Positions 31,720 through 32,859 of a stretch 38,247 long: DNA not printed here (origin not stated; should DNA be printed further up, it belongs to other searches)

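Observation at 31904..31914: Hypermutable-length G11 tract inside the replication initiator gene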

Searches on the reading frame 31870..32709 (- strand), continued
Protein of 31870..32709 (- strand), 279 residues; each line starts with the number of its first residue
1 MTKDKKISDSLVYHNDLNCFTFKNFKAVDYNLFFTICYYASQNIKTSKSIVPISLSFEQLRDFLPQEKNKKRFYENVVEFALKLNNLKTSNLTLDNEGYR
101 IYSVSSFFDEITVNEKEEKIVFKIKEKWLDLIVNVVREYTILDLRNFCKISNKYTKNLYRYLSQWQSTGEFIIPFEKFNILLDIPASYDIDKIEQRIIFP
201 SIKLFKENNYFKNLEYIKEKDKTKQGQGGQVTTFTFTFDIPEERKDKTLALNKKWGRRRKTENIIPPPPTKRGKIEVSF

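Call 80: search_dna_similar(query=window:31870-32709:-, collection=plasmids, mode=protein, max_rows=60, rows=spread)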
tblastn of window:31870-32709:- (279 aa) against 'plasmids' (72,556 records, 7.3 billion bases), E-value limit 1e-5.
Records with a match: 911; places in all: 968; records where one place covers at least 80% of the query: 33.
Best place of each record, by identity: >=99% 5; 95-99% 26; 80-90% 1; <60% 879.
By first word of the organism name: Staphylococcus 502; Enterococcus 219; Helicobacter 77; Campylobacter 73; Carnobacterium 4; Streptococcus 4; Macrococcus 4; Fusobacterium 3; Lacticaseibacillus 3; Desemzia 2; and 16 more.
By predicted mobility (MOB-suite, as given by PLSDB): mobilizable 671; non-mobilizable 201; conjugative 39.
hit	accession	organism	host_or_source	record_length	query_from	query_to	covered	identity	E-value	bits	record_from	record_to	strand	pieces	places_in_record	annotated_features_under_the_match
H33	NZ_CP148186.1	Campylobacter jejuni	-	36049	1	279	100%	100.0%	1e-142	449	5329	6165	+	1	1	replication initiation protein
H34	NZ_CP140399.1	Campylobacter jejuni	human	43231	1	279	100%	96.4%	1e-135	429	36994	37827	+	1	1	replication initiation protein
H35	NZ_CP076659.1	Campylobacter novaezeelandiae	Cell culture,river water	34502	6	271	95%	86.5%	6e-116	373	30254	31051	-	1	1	replication initiation protein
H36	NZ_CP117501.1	Enterococcus faecalis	culture,feces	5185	13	218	74%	30.3%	2e-14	81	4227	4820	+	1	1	replication initiation protein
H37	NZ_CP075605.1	Enterococcus faecalis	Homo sapiens,feces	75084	5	218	77%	28.6%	6e-15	82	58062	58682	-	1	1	replication initiation protein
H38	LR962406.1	Enterococcus faecalis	-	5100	13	218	74%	28.8%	5e-15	82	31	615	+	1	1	record has no annotation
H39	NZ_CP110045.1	Enterococcus faecalis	Homo sapiens,saliva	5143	13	218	74%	28.8%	5e-15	82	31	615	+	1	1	replication initiation protein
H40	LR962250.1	Enterococcus faecalis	-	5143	13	218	74%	28.8%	5e-15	82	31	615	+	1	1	record has no annotation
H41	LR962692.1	Enterococcus faecalis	-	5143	13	218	74%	28.8%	5e-15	82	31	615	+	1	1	record has no annotation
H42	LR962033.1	Enterococcus faecalis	-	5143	13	218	74%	28.8%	5e-15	82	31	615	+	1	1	record has no annotation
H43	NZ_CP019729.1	Jeotgalibaca dankookensis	seujeot,mono bacterial isolate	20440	13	200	67%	29.5%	3e-9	65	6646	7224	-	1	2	replication initiation protein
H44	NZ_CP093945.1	Enterococcus faecium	Homo sapiens,blood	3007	4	218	77%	25.0%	1e-12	75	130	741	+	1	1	replication initiation protein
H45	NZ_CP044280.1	Enterococcus faecium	Homo sapiens,Rectum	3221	4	218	77%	25.0%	1e-12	75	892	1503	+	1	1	replication initiation protein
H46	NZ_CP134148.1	Streptococcus parasanguinis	isolate,cucumber fermentation brine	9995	1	214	77%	25.1%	1e-6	57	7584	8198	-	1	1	RepB family plasmid replication initiator protein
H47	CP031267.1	Staphylococcus warneri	Buffalo milk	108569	4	202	71%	26.1%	3e-9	65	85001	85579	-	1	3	RepB family plasmid replication initiator protein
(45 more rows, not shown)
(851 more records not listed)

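Call 81: search_protein_representatives(protein=window:31873-32709:-)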
Query: 279 residues. Proteins with E-value up to 0.001 (for the whole library): 1229; up to 1e-10: 490; up to 1e-30: 2. The best 150 are listed.
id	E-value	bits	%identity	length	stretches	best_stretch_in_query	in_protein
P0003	6.0e-151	517.9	86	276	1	5-271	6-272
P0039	1.3e-47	179.1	43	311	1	10-270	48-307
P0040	1.8e-27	113.1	37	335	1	10-243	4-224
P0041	5.2e-26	108.3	36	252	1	13-244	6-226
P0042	3.0e-25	105.8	41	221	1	55-218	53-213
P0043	9.6e-25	104.1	38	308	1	12-241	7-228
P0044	2.0e-24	103.1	34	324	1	10-239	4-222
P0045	7.7e-24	101.2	31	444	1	11-256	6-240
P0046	1.1e-23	100.7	33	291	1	10-241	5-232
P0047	2.5e-23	99.5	34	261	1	2-221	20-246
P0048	3.1e-23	99.2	34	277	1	18-239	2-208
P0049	3.1e-23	99.2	31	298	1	8-258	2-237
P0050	7.9e-23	97.8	34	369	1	9-250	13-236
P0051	1.2e-22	97.2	31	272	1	10-245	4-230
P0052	1.7e-22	96.8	34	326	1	10-240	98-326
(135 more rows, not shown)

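Call 83: find_encoding_contigs(protein=P0039, flank=3000, max_places=3)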
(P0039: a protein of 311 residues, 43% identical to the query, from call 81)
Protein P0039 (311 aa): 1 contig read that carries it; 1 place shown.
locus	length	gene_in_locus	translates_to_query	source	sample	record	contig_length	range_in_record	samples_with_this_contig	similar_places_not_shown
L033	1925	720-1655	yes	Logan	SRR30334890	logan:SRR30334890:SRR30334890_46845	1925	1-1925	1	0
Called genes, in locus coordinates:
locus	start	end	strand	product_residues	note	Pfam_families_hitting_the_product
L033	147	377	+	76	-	-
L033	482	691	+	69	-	PF07295:DUF1451 (weak)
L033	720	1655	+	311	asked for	PF01051:Rep3_N, PF21205:Rep3_C (weak)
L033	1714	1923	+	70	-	?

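Call 87: list_cluster_members(proteins=[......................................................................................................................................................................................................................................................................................, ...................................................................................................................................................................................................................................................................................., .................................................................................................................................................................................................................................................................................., window:31873-32709:-, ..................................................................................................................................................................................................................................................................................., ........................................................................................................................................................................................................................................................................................, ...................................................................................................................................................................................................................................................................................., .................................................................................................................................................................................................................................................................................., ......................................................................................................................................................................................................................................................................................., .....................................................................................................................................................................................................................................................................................])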
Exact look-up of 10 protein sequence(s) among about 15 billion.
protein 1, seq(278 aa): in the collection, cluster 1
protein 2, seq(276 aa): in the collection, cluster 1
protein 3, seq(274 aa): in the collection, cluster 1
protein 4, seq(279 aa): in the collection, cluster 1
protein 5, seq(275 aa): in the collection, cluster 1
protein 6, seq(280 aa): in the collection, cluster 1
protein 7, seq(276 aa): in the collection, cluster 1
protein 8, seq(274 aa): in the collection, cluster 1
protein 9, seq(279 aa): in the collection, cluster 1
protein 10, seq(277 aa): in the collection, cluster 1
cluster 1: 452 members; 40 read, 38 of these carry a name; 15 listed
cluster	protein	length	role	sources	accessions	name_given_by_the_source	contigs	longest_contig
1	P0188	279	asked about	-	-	replication initiation protein [Campylobacter jejuni] | RepB family plasmid replication initiator protein n=2 Tax=Campylobacter jejuni TaxID=197 ... | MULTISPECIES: replication initiation protein [Campylobacter]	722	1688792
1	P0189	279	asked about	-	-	replication initiation protein [Campylobacter coli] | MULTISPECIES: replication initiation protein [Campylobacter]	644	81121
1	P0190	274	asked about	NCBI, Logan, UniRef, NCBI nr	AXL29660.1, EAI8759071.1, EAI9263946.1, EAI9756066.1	replication initiation protein [Campylobacter jejuni] | replication initiation protein n=1 Tax=Campylobacter TaxID=194 RepID=UPI00069CA142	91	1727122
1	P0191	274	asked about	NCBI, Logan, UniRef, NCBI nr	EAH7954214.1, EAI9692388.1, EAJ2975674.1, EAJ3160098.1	replication initiation protein [Campylobacter coli] | Replication initiation protein n=1 Tax=Campylobacter coli TaxID=195 RepID=A0A5T1UUN2_CAMCO | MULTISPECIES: replication initiation protein [Campylobacter]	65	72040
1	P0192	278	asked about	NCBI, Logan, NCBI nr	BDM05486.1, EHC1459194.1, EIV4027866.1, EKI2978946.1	replication initiation protein [Campylobacter coli]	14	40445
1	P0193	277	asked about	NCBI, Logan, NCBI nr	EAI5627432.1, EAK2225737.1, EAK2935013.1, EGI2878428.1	replication initiation protein [Campylobacter jejuni]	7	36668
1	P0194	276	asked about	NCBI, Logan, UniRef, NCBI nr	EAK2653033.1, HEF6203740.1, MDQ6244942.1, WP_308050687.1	replication initiation protein [Campylobacter jejuni] | replication initiation protein n=1 Tax=Campylobacter jejuni TaxID=197 RepID=UPI001277E52D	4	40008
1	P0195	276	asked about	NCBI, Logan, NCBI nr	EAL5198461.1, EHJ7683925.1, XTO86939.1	replication initiation protein [Campylobacter jejuni]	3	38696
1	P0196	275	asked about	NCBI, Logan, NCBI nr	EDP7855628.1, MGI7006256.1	replication initiation protein [Campylobacter coli] | replication initiation protein [Campylobacter jejuni]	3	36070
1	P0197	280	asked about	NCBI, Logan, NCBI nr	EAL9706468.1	replication initiation protein [Campylobacter coli]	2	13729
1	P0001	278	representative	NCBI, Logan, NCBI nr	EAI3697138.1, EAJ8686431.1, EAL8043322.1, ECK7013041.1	replication initiation protein [Campylobacter jejuni] | RepB family plasmid replication initiator protein [Campylobacter jejuni]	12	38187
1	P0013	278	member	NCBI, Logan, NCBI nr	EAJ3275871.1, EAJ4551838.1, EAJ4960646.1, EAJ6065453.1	replication initiation protein [Campylobacter jejuni]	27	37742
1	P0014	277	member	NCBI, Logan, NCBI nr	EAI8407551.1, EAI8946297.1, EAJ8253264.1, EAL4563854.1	replication initiation protein [Campylobacter coli] | replication initiation protein [Campylobacter jejuni]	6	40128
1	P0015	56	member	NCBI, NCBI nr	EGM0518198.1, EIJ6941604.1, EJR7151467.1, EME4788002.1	replication initiation protein, partial [Campylobacter jejuni] | replication initiation protein [Campylobacter coli]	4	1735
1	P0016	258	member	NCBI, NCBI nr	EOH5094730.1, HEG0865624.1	replication initiation protein, partial [Campylobacter jejuni] | replication initiation protein [Campylobacter jejuni]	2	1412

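Call 97: search_protein_families(library=ncbifam, proteins=[window:31870-32709:-], max_evalue=0.01)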
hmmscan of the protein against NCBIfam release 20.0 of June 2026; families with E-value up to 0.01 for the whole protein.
window:31870-32709:- (279 aa): 1 family
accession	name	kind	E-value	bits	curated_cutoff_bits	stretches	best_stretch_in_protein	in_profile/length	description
NF038290.1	repM_Acin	exception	5.9e-05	22.5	250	1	71-245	60-230/304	replication initiation protein RepM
